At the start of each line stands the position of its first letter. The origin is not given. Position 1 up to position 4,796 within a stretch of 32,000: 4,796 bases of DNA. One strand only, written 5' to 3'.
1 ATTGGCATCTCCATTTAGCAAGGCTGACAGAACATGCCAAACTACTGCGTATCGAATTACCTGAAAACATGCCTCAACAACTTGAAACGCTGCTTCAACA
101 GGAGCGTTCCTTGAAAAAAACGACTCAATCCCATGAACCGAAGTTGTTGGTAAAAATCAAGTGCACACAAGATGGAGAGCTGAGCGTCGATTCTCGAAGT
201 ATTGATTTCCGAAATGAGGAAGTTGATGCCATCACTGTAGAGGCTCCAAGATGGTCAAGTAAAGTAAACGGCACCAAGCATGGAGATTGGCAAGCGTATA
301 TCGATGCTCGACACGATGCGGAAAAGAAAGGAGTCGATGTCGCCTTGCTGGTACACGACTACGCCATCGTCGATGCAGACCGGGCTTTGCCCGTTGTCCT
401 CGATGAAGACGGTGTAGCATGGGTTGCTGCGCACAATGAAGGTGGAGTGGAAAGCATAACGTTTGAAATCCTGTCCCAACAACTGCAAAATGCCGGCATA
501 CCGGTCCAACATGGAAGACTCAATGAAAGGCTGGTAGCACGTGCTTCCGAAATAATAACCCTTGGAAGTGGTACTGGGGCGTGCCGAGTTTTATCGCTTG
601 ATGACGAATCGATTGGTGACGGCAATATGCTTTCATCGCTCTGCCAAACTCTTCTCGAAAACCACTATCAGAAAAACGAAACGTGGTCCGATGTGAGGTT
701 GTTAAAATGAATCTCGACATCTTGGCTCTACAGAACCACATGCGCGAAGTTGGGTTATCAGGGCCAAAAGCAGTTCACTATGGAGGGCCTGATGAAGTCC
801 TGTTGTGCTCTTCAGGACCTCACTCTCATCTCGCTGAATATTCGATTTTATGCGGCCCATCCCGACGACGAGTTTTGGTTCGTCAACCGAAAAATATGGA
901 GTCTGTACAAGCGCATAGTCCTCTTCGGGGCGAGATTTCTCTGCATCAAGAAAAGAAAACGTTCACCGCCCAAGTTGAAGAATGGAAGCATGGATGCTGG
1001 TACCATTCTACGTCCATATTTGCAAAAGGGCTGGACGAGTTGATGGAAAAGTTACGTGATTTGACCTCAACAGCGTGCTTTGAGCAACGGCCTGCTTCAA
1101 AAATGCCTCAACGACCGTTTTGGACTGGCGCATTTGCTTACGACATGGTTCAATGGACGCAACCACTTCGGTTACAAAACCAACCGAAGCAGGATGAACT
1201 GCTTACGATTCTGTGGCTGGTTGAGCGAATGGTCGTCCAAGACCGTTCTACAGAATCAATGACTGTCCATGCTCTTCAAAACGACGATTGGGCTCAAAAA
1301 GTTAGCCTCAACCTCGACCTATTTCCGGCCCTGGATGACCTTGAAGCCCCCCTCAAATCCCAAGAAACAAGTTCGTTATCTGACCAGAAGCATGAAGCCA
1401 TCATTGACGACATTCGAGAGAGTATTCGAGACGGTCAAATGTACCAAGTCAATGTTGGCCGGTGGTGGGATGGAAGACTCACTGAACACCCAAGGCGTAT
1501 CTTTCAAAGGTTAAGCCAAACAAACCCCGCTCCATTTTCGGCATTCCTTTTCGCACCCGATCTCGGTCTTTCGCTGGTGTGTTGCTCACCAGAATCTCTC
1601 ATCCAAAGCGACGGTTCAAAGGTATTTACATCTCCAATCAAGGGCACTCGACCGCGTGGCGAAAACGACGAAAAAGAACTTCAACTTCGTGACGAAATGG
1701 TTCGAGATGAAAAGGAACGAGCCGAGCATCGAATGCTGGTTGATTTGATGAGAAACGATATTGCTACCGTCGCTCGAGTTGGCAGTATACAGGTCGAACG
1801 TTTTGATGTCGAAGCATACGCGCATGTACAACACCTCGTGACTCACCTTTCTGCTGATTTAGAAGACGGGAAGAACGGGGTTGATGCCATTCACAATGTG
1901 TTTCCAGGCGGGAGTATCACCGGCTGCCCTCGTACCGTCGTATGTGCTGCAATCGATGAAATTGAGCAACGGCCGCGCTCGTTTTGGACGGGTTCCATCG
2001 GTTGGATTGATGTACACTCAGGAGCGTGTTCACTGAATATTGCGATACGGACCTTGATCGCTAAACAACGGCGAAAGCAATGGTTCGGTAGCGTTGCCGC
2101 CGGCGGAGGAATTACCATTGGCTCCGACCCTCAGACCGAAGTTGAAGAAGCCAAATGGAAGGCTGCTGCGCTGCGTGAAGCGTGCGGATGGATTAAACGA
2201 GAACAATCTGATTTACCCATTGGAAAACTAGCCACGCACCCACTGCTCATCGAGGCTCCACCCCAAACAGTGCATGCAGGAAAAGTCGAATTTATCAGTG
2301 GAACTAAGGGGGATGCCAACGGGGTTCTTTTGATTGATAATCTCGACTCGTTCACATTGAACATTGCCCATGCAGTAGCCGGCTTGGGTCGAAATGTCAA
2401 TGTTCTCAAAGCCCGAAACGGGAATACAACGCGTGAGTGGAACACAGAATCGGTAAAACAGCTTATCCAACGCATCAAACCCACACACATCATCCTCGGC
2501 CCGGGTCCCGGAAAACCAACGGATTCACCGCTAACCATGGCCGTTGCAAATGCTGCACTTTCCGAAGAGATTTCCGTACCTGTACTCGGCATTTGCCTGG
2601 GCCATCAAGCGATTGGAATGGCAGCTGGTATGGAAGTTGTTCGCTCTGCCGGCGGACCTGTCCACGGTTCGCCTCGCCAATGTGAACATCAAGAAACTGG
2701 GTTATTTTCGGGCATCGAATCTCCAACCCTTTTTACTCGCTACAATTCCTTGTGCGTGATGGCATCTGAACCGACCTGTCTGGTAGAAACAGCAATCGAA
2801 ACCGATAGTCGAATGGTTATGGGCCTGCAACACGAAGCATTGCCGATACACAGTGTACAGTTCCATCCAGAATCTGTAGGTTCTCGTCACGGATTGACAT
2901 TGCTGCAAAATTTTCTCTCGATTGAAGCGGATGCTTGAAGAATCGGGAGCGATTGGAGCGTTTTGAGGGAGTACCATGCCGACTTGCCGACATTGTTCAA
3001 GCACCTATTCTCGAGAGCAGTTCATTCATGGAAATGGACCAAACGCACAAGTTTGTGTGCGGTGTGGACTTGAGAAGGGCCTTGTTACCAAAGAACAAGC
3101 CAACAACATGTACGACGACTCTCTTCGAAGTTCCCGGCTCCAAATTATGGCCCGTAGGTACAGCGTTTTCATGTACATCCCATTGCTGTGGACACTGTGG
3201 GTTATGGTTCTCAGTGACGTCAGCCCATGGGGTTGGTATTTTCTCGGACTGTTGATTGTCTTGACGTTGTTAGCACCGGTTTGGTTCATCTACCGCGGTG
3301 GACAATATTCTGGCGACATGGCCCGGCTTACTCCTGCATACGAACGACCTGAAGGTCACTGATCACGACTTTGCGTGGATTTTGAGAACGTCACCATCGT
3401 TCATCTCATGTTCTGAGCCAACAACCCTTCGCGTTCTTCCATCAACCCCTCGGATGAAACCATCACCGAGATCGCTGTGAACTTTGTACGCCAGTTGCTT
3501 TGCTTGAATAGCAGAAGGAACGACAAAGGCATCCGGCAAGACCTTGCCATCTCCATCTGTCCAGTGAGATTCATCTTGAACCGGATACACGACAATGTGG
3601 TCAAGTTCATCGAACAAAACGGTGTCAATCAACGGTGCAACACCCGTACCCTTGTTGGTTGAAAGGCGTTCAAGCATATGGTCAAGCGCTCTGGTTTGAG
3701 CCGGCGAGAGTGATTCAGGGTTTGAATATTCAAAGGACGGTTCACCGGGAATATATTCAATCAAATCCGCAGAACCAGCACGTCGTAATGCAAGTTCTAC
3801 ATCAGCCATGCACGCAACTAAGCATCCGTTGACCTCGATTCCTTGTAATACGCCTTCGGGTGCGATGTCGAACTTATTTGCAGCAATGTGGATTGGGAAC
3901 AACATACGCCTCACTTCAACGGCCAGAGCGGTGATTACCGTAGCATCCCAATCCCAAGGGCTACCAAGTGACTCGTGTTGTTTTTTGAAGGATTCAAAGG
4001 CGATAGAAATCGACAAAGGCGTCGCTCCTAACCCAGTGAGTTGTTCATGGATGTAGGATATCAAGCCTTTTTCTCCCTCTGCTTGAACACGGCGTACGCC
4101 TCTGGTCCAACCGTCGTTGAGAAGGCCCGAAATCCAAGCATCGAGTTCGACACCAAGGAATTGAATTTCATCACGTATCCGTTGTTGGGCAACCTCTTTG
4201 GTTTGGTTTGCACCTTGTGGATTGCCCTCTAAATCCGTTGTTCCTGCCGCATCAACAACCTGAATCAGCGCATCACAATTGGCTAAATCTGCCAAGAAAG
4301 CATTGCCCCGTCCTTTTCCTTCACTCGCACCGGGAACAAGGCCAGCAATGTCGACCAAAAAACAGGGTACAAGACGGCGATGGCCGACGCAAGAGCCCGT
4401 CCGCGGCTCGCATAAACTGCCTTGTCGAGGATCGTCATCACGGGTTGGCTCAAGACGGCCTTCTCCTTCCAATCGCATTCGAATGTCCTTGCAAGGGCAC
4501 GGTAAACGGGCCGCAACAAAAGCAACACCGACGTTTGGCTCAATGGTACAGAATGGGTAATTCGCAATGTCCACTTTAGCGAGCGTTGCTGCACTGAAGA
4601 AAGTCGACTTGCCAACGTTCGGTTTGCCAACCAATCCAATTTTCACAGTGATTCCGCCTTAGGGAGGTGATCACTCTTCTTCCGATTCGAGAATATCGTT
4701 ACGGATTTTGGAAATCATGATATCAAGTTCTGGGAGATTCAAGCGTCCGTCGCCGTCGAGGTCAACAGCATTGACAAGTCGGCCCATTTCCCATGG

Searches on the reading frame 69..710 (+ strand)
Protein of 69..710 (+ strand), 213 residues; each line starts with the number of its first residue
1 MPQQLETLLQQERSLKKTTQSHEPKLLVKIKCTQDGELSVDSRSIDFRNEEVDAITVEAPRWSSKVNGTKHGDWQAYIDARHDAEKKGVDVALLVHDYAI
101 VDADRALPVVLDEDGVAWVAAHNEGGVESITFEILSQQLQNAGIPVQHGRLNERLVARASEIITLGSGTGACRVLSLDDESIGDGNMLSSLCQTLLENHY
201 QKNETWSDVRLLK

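Call 88: search_protein_families(library=pfam, proteins=[window:69-710:+], max_evalue=0.001)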
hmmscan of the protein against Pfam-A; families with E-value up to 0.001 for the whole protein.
window:69-710:+ (213 aa): 1 family
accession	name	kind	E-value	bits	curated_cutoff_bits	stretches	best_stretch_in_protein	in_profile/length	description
PF01063.24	Aminotran_4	-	3.3e-09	37.4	28.5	1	61-176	107-222/223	Amino-transferase class IV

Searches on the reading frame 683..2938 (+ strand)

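Call 88: search_protein_families(library=pfam, proteins=[window:683-2938:+], max_evalue=0.001)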
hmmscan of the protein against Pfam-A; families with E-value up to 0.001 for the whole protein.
window:683-2938:+ (751 aa): 2 families
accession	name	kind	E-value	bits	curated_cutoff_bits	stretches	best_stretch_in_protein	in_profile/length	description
PF00425.24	Chorismate_bind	-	1.2e-71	241.7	27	1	234-493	2-257/257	chorismate binding enzyme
PF00117.34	GATase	-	9.5e-41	140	22.8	1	549-745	1-187/190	Glutamine amidotransferase class-I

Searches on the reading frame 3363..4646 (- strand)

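Call 88: search_protein_families(library=pfam, proteins=[window:3363-4646:-], max_evalue=0.001)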
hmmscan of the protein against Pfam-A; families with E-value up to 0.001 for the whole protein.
window:3363-4646:- (427 aa): 4 families
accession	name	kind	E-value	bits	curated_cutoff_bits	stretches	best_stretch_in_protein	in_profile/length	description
PF08438.16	YGR210-like_G4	-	1.5e-21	77.3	24.7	1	255-358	1-108/108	Obg-like GTPase YGR210-like, G4 motif-containing domain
PF01926.29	MMR_HSR1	-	1.2e-16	61.3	21.9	1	2-140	1-86/113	50S ribosome-binding GTPase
PF02421.24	FeoB_N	-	9.1e-08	32.2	27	1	2-41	2-41/156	Ferrous iron transport protein B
PF02824.27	TGS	-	2.1e-07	31.3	22.2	1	369-424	4-59/60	TGS domain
